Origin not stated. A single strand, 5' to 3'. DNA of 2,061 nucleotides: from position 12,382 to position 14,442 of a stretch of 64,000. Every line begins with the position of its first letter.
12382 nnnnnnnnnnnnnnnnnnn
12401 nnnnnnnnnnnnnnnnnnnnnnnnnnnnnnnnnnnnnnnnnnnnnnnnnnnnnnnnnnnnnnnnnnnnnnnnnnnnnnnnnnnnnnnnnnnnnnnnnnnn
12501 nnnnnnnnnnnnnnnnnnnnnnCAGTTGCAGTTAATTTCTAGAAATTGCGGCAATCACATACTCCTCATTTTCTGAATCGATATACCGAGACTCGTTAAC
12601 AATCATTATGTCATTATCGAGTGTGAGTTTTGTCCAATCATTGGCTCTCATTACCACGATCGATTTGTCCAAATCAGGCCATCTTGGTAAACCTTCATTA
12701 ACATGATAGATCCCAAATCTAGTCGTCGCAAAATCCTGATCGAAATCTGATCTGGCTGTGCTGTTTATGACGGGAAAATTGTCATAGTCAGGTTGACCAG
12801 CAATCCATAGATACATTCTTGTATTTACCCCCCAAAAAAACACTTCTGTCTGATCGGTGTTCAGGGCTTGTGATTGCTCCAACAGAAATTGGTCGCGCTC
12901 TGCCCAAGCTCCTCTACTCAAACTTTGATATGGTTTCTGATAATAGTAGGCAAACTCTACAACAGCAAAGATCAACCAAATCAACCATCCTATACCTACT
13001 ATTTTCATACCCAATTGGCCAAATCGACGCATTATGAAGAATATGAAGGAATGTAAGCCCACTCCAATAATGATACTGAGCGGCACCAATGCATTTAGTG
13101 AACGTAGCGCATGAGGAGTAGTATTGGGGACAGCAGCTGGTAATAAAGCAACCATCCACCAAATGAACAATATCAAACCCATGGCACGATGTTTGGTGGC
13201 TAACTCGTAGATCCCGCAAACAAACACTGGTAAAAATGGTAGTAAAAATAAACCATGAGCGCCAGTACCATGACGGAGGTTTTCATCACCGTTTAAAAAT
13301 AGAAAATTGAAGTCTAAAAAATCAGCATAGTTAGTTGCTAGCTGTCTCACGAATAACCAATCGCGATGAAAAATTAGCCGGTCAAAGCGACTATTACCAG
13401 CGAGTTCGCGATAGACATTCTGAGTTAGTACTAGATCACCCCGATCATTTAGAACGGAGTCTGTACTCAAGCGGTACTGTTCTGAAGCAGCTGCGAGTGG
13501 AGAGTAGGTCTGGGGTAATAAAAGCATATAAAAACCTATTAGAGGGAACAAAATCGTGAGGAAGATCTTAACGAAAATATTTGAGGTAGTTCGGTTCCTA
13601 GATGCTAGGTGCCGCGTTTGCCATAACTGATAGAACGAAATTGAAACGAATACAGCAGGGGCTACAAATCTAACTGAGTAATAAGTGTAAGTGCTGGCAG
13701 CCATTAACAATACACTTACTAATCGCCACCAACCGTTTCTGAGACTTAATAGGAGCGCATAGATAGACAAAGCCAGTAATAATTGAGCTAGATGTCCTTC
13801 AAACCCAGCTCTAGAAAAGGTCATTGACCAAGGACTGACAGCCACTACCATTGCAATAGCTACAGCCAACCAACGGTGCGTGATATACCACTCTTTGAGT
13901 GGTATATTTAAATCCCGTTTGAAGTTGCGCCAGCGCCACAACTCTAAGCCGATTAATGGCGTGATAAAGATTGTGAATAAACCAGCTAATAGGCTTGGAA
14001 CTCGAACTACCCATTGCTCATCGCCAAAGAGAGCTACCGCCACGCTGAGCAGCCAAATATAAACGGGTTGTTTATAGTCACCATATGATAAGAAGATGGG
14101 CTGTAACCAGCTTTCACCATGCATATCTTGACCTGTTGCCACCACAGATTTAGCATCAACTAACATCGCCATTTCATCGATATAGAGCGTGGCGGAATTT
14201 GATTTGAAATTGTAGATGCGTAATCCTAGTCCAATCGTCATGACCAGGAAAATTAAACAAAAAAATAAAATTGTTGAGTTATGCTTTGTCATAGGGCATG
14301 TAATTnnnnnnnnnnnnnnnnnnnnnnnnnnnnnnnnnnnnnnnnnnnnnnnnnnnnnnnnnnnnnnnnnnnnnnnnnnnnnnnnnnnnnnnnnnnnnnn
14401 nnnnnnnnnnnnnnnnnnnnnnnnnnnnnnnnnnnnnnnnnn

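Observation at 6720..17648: Family A ArnT/PMT-like GT-C enzymes: a tandem triplication plus two more copies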

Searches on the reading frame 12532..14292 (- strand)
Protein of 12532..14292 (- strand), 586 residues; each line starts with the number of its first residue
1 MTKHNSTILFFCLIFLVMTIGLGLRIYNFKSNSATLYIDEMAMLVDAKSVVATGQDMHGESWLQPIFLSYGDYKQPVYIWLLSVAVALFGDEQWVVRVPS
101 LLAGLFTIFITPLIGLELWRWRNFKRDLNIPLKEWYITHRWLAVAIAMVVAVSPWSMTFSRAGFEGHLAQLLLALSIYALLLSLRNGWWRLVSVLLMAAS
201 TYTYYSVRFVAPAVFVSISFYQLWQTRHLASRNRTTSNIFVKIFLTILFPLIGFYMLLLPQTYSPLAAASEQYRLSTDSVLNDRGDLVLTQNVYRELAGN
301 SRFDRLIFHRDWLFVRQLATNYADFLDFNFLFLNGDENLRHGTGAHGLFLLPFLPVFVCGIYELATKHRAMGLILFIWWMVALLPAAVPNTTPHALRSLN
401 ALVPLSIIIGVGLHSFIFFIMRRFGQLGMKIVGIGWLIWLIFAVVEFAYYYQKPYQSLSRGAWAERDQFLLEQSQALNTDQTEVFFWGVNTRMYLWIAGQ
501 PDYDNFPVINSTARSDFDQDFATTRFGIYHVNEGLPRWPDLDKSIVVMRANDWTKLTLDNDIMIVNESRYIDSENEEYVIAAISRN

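Call 5: search_protein_families(library=pfam, proteins=[window:12532-14292:-], max_evalue=0.01)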
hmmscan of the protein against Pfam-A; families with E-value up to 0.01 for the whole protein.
window:12532-14292:- (586 aa): 1 family
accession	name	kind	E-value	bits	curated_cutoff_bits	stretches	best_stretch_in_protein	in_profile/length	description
PF13231.12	PMT_2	-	0.00095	19.9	26.1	1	76-110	4-38/160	Dolichyl-phosphate-mannose-protein mannosyltransferase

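Call 13: search_protein_families(library=ncbifam, proteins=[window:12532-14292:-], max_evalue=0.01)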
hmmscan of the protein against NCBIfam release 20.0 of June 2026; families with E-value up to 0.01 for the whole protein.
window:12532-14292:- (586 aa): 0 families

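Call 19: find_homologous_proteins(query=window:12532-14292:-, max_evalue=0.00001)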
Query window:12532-14292:- (586 aa): 315 proteins with E <= 0.00001 among 8000 candidates; the best 120 are listed.
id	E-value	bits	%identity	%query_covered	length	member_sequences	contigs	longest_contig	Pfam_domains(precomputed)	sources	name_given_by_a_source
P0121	0.0e+0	1334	100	100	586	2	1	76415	-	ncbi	-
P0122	0.0e+0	1100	82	100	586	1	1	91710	-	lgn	-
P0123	3.8e-270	916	66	100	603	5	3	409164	-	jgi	-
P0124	2.4e-117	411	44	89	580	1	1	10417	-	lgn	-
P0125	3.6e-116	407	42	95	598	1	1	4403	PF13231.13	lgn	-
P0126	3.8e-113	397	41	87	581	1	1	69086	PF13231.13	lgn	-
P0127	3.4e-112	394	42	90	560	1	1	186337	PF13231.13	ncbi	-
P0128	2.1e-111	391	43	88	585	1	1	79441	-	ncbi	-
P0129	1.0e-110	389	45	83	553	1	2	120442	-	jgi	jgi:4-amino-4-deoxy-L-arabinose transferase-like glycosyltransferase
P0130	1.5e-110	389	44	82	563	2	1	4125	PF13231.13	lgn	-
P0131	7.7e-110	386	41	95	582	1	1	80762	PF13231.13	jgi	jgi:4-amino-4-deoxy-L-arabinose transferase-like glycosyltransferase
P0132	4.6e-109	384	40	98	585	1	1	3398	-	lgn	-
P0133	4.7e-109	384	39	96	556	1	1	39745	PF13231.13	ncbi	ncbi:MAG TPA: hypothetical protein VF209_03530 [Patescibacteria group bacterium]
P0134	1.0e-107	379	40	97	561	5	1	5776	PF13231.13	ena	-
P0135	1.4e-107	379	44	82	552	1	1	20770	PF13231.13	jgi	jgi:4-amino-4-deoxy-L-arabinose transferase-like glycosyltransferase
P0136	6.5e-107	377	43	85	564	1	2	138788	PF13231.13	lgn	-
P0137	1.0e-106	376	41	86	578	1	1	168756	PF13231.13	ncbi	-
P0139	1.3e-106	376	39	99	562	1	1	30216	PF13231.13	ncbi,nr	ncbi:MAG: glycosyltransferase family 39 protein [bacterium]|nr:glycosyltransferase family 39 protein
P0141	1.5e-106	375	44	79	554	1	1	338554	PF13231.13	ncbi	-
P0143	3.3e-106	374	40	93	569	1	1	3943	PF13231.13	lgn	-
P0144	4.2e-106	374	41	84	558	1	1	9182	PF13231.13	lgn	-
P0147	2.4e-105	371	39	94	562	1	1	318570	PF13231.13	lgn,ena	-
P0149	3.2e-105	371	45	76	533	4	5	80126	PF13231.13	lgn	-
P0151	4.7e-105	371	42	82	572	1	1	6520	PF13231.13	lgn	-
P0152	5.6e-105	370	40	90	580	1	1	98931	PF13231.13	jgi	jgi:4-amino-4-deoxy-L-arabinose transferase-like glycosyltransferase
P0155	7.8e-105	370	37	96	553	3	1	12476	PF13231.13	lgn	-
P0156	1.0e-104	369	42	85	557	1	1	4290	PF13231.13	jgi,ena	-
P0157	1.4e-104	369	39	95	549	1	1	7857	PF13231.13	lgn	-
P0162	8.5e-104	366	40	97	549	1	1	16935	PF13231.13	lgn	-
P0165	1.6e-103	365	43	92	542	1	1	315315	PF13231.13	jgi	jgi:4-amino-4-deoxy-L-arabinose transferase-like glycosyltransferase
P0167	2.3e-103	365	42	82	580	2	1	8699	PF13231.13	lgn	-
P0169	2.6e-103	365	44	76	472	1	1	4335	PF13231.13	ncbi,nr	ncbi:MAG: hypothetical protein GF390_02545, partial [Candidatus Pacebacteria bacterium]|nr:hypotheti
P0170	2.7e-103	365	38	88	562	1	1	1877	PF13231.13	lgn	-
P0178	1.6e-102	362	44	83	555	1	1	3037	PF13231.13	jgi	jgi:4-amino-4-deoxy-L-arabinose transferase-like glycosyltransferase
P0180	1.9e-102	362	41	88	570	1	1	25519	PF13231.13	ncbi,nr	ncbi:MAG: hypothetical protein GF381_00845 [Candidatus Pacebacteria bacterium]|nr:hypothetical prote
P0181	2.0e-102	362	38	97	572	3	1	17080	PF13231.13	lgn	-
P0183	2.2e-102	362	40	95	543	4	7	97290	PF13231.13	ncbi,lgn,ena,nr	ncbi:MAG: hypothetical protein HN846_01420 [Candidatus Pacebacteria bacterium]|nr:hypothetical prote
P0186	6.9e-102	360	41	84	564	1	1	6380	PF13231.13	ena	-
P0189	1.6e-101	359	39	98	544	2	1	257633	PF13231.13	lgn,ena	-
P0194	4.1e-101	358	42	83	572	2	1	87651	PF13231.13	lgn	-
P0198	7.3e-101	357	43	83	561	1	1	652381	PF13231.13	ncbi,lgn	ncbi:MAG: ArnT family glycosyltransferase [Patescibacteria group bacterium]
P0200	8.9e-101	356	43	83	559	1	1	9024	PF13231.13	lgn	-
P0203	1.5e-100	356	39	86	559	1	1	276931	PF13231.13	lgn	-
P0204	1.7e-100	355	38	91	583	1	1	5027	PF13231.13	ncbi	-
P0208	2.4e-100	355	38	96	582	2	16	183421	PF13231.13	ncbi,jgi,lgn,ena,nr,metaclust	ncbi:MAG: hypothetical protein HN981_00640 [Candidatus Pacebacteria bacterium]|jgi:4-amino-4-deoxy-L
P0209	2.8e-100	355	39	97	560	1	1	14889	PF13231.13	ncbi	ncbi:MAG: glycosyltransferase family 39 protein [Candidatus Paceibacterota bacterium]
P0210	3.2e-100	355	41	96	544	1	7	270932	PF13231.13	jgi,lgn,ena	jgi:4-amino-4-deoxy-L-arabinose transferase-like glycosyltransferase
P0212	3.4e-100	354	43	83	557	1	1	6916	PF13231.13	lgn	-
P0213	4.1e-100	354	40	84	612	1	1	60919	PF13231.13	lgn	-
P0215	8.8e-100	353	39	88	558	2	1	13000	PF13231.13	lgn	-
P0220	1.8e-99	352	43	81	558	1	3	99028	PF13231.13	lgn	-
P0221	2.2e-99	352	44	83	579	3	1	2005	PF02366.25,PF13231.13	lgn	-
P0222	2.5e-99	352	39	90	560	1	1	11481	PF13231.13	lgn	-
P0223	2.6e-99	352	40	97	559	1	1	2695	PF13231.13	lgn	-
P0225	3.3e-99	351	39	97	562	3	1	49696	PF13231.13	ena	-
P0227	4.5e-99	351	35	97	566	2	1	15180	PF13231.13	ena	-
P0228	4.8e-99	351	42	87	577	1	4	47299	PF13231.13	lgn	-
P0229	6.4e-99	350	41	85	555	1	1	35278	PF13231.13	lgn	-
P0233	1.1e-98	349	41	84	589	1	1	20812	PF13231.13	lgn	-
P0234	1.2e-98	349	42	85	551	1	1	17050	PF13231.13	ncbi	-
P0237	1.9e-98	349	40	84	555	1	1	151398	PF13231.13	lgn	-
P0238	2.1e-98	349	39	98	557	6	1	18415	PF13231.13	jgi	jgi:4-amino-4-deoxy-L-arabinose transferase-like glycosyltransferase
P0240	3.1e-98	348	43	82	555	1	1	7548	PF13231.13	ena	-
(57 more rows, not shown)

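Call 69: list_cluster_members(proteins=[window:12532-14292:-, window:14306-16075:-, window:6720-8345:-, window:46918-48588:-])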
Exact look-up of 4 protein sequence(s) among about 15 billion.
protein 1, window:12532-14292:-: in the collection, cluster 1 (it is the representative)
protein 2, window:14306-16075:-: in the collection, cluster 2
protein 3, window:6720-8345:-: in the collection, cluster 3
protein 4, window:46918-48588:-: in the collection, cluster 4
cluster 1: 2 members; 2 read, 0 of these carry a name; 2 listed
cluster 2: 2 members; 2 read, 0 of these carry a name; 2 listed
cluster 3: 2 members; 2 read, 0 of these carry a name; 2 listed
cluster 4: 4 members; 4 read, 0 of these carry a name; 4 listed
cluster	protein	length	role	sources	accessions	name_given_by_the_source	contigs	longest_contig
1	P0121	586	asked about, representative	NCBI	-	-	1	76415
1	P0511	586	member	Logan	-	-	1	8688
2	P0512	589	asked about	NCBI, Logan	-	-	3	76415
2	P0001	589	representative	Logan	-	-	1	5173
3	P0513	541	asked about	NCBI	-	-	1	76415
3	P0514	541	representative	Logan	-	-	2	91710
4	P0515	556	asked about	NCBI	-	-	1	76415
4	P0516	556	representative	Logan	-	-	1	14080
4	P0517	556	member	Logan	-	-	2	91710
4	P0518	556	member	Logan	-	-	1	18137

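Call 70: find_encoding_contigs(protein=P0121, flank=1000, max_places=2)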
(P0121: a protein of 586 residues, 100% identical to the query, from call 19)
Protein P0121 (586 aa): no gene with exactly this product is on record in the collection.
